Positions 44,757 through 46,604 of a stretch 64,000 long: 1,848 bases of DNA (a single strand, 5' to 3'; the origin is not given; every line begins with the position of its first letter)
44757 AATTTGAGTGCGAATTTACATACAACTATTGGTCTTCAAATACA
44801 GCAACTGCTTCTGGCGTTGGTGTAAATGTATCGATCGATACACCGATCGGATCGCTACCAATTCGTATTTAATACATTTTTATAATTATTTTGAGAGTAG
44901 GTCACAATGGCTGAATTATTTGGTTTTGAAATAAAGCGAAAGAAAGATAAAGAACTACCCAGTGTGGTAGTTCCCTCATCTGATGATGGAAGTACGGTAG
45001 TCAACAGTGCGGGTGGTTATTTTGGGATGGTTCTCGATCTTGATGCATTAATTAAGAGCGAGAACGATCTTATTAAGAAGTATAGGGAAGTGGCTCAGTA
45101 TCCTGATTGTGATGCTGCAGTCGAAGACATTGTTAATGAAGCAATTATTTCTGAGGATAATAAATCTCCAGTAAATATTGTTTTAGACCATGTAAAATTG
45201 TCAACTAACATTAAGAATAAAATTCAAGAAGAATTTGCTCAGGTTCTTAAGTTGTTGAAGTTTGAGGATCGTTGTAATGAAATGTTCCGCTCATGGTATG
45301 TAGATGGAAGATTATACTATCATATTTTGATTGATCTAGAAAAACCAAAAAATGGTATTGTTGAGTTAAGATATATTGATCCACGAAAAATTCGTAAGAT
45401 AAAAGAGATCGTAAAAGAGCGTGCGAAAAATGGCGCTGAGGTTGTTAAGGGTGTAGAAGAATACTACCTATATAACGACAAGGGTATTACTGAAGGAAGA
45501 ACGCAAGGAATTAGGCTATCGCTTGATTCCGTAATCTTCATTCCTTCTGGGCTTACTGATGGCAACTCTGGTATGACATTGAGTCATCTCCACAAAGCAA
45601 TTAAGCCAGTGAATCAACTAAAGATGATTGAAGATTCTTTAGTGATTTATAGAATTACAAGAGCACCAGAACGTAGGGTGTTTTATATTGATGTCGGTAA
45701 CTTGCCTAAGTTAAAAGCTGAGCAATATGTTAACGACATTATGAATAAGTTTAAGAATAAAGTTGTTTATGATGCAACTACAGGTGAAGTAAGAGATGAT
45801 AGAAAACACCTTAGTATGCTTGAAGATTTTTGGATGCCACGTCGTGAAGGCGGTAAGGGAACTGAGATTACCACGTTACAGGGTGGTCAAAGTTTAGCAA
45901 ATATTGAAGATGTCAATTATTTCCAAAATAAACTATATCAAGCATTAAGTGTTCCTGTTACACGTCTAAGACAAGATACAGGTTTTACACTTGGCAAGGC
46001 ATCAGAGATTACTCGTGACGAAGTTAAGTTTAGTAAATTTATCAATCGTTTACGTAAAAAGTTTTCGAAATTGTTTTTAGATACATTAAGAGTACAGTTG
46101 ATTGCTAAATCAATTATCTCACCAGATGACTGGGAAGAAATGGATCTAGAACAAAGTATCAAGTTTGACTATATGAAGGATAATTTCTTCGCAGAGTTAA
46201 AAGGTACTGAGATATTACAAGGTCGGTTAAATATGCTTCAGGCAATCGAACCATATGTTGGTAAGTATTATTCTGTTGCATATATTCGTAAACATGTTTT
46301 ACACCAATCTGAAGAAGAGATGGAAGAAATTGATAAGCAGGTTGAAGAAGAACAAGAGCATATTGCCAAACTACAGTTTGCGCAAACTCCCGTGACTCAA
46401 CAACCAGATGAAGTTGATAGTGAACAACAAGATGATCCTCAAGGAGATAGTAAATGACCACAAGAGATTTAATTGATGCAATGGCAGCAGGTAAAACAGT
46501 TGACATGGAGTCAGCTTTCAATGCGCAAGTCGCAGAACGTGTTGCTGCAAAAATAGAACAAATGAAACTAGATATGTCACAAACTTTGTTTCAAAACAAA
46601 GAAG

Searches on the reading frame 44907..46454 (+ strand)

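Call 90: search_protein_families(library=phrogs, proteins=[window:44907-46454:+], max_evalue=0.00001)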
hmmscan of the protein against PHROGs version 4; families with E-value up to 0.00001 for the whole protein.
window:44907-46454:+ (516 aa): 1 family
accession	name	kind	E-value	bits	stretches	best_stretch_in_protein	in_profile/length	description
phrog_213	-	head and packaging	3.7e-206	686.8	1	1-498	2-513/528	portal protein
